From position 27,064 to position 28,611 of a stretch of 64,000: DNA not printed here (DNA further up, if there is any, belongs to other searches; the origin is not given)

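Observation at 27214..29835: Divergent MreB-like actin-fold protein with degenerate ATP-binding motifs, next to a two-gene operon of unknown proteins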

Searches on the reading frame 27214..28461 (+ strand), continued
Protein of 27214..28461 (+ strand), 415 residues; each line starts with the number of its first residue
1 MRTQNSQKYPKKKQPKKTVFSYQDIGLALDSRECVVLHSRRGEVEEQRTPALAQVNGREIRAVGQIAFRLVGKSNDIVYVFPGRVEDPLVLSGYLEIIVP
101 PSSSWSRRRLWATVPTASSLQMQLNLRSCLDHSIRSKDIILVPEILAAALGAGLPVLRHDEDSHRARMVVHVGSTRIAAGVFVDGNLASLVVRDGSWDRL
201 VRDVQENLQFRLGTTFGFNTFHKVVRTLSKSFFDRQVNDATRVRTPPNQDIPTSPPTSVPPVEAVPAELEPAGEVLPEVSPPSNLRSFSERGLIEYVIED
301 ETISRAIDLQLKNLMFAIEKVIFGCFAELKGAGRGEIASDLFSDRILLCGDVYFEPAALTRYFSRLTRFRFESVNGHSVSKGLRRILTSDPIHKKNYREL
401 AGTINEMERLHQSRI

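Call 48: search_protein_families(library=pfam, proteins=[L021:3409-5406:-, L021:5339-6484:+, L021:6157-6873:+, L021:6774-9755:+, L021:11192-12442:-, L021:11651-12877:+, L021:2528-3166:+, L021:1890-2531:+, L021:14559-17726:+], max_evalue=0.01)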
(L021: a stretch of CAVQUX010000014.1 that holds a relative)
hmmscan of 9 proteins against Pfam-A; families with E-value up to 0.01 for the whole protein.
L021:3409-5406:- (665 aa): 0 families

L021:5339-6484:+ (381 aa): 2 families
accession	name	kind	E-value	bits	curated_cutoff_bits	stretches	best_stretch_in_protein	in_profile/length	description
PF01571.26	GCV_T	-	8.8e-93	310.7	25.6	1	25-274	1-254/255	Aminomethyltransferase folate-binding domain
PF08669.17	GCV_T_C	-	7e-25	87.2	25.9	1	299-377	1-80/80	Glycine cleavage T-protein C-terminal barrel domain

L021:6157-6873:+ (238 aa): 1 family
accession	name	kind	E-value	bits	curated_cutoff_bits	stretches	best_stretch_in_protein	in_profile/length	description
PF01597.25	GCV_H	-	4.5e-45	152.9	22.2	1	115-234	1-121/122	Glycine cleavage H-protein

L021:6774-9755:+ (993 aa): 3 families
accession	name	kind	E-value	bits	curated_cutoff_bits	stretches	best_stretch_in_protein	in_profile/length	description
PF02347.22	GDC-P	-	2.3e-188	626.9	26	2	52-478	2-429/429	Glycine cleavage system P-protein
PF21478.3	GcvP2_C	-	4.2e-62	207.9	27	1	813-934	1-122/122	Glycine dehydrogenase, C-terminal domain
PF01212.27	Beta_elim_lyase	-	1.1e-05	25.3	27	1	573-748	25-206/288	Beta-eliminating lyase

L021:11192-12442:- (416 aa): 0 families

L021:11651-12877:+ (408 aa): 2 families
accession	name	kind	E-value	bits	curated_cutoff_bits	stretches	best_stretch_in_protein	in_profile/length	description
PF13088.12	BNR_2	-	4.4e-05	23.4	31.4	0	81-149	91-156/277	BNR repeat-like domain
PF02012.26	BNR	-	0.00027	20.9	27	0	135-145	2-12/12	BNR/Asp-box repeat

L021:2528-3166:+ (212 aa): 0 families

L021:1890-2531:+ (213 aa): 9 families
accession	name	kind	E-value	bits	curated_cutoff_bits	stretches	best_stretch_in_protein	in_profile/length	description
PF12836.13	HHH_3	-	2.3e-24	85.7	27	1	143-203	5-65/65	Helix-hairpin-helix motif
PF00633.29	HHH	-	1.4e-09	37.7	24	1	147-171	6-30/30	Helix-hairpin-helix motif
PF14520.12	HHH_5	-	8.9e-07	29.7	27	1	145-169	28-52/57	Helix-hairpin-helix domain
PF06514.17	PsbU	-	1.9e-05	25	24.5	1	139-193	10-60/93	Photosystem II 12 kDa extrinsic protein (PsbU)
PF12826.13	HHH_2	-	8.9e-05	23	27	1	146-173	29-56/64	Helix-hairpin-helix motif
PF21687.3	T2SSK_1st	-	9.4e-05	23.5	26.2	1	166-204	66-104/107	Type II secretion system (T2SS), protein K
PF14579.12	HHH_6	-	0.00026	21.6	25.6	1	154-187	27-60/90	Helix-hairpin-helix motif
PF14716.13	HHH_8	-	0.00042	21.1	30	0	143-172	41-68/73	Helix-hairpin-helix domain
PF21176.3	RecR_HhH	-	0.0032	17.7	27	0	151-169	5-23/45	RecR, helix-hairpin-helix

L021:14559-17726:+ (1055 aa): 2 families
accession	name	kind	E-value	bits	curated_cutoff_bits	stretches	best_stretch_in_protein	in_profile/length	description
PF00176.29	SNF2-rel_dom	-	1e-56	192.7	24.9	1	619-881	1-289/290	SNF2-related domain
PF00271.37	Helicase_C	-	2.3e-20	73.3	23.5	1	893-1003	2-110/110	Helicase conserved C-terminal domain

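Call 81: list_cluster_members(proteins=[P0337, P0338, P0341, P0343, P0344, P0346, P0003, P0029, P0075, P0327])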
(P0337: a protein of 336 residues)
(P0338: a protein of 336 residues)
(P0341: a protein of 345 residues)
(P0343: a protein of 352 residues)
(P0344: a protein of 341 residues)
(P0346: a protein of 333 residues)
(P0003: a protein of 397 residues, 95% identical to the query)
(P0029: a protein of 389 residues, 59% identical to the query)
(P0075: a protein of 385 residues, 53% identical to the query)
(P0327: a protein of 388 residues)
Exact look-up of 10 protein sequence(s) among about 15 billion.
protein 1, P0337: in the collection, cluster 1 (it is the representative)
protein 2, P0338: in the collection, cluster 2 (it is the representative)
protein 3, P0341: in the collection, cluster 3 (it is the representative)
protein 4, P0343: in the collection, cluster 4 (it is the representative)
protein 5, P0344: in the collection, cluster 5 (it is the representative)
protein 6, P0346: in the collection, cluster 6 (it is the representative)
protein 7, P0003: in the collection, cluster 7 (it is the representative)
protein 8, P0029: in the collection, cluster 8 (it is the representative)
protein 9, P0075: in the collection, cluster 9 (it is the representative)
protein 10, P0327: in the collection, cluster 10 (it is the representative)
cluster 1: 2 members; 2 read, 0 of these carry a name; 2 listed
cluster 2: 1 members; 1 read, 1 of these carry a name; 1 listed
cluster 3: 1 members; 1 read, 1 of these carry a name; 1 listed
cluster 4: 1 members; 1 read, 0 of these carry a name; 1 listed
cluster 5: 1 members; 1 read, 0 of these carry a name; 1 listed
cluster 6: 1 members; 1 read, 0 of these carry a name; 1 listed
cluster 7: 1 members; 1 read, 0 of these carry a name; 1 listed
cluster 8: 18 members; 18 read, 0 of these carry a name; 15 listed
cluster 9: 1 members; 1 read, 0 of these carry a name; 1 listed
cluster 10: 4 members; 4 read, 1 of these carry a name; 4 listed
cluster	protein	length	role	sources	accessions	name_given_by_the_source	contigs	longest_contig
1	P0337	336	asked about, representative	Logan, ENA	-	-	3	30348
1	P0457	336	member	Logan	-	-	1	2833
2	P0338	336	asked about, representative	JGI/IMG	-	rod shape-determining protein MreB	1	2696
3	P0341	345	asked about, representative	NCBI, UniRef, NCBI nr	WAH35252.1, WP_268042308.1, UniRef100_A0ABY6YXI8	rod shape-determining protein [Alicyclobacillus dauci] | Cell shape-determining protein MreB n=1 Tax=Alicyclobacillus dauci TaxID=1475485 ...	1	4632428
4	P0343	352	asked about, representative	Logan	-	-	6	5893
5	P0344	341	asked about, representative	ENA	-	-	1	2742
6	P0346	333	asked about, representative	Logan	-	-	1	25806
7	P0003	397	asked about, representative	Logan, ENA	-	-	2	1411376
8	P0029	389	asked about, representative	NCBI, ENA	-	-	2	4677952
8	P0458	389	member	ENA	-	-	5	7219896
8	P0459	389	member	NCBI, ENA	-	-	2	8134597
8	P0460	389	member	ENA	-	-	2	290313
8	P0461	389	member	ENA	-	-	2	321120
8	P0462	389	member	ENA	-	-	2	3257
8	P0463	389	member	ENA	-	-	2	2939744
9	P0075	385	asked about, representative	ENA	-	-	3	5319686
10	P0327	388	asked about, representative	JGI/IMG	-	-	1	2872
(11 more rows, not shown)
